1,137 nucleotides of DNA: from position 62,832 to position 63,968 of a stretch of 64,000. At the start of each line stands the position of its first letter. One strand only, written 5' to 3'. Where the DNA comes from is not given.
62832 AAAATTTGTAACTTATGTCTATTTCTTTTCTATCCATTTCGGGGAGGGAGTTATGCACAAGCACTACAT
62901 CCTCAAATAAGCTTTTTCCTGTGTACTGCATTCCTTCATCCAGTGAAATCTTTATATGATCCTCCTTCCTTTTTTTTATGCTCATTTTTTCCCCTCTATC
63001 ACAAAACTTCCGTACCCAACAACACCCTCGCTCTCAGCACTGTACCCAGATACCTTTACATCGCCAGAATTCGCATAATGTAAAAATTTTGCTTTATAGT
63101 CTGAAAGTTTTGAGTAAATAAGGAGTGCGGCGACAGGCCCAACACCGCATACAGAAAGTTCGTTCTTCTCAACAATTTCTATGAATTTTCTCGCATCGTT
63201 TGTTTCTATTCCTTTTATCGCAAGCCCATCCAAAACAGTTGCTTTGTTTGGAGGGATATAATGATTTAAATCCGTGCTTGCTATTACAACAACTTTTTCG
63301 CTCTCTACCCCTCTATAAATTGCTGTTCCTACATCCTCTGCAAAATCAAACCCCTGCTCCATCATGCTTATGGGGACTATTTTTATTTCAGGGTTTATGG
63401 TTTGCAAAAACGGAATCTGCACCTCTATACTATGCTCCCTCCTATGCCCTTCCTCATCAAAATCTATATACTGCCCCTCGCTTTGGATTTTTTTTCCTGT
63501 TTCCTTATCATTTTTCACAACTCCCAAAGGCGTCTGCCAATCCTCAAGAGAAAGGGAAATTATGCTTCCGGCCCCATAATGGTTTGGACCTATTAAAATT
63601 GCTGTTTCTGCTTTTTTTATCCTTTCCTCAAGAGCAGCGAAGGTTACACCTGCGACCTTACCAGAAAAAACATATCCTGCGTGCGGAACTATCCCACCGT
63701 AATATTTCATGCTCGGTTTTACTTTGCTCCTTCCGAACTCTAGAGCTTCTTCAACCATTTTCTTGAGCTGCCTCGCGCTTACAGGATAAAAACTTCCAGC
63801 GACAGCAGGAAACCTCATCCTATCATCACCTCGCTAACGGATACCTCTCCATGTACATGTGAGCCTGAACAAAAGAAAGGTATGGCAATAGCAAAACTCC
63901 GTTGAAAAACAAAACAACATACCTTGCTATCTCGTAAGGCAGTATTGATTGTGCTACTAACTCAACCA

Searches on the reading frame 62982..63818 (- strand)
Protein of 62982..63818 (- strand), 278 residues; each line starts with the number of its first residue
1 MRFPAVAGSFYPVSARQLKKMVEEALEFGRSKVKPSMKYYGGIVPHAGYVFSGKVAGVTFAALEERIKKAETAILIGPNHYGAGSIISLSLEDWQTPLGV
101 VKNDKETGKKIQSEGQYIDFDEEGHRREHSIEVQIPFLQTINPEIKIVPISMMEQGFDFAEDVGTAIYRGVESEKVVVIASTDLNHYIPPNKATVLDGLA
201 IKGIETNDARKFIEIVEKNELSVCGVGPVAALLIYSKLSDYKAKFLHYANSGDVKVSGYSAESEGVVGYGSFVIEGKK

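Call 61: find_encoding_contigs(protein=window:62982-63818:-, flank=10000, max_places=4)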
Protein window:62982-63818:- (278 aa): 3 contigs read that carry it; 2 places shown.
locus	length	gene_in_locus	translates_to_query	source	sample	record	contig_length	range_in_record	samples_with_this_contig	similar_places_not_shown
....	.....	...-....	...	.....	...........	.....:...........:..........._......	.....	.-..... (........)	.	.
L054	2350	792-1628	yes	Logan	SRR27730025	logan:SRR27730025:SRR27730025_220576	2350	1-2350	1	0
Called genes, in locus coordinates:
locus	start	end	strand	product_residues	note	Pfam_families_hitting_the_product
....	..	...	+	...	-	-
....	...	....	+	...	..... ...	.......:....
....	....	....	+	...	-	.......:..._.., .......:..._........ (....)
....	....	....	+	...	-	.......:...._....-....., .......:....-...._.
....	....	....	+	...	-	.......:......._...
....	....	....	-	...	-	-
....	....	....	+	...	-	-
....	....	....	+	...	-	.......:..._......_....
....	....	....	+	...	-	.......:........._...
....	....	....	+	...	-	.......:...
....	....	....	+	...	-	-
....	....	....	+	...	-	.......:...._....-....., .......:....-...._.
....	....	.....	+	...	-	?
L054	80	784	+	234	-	-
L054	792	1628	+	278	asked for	PF01875:Memo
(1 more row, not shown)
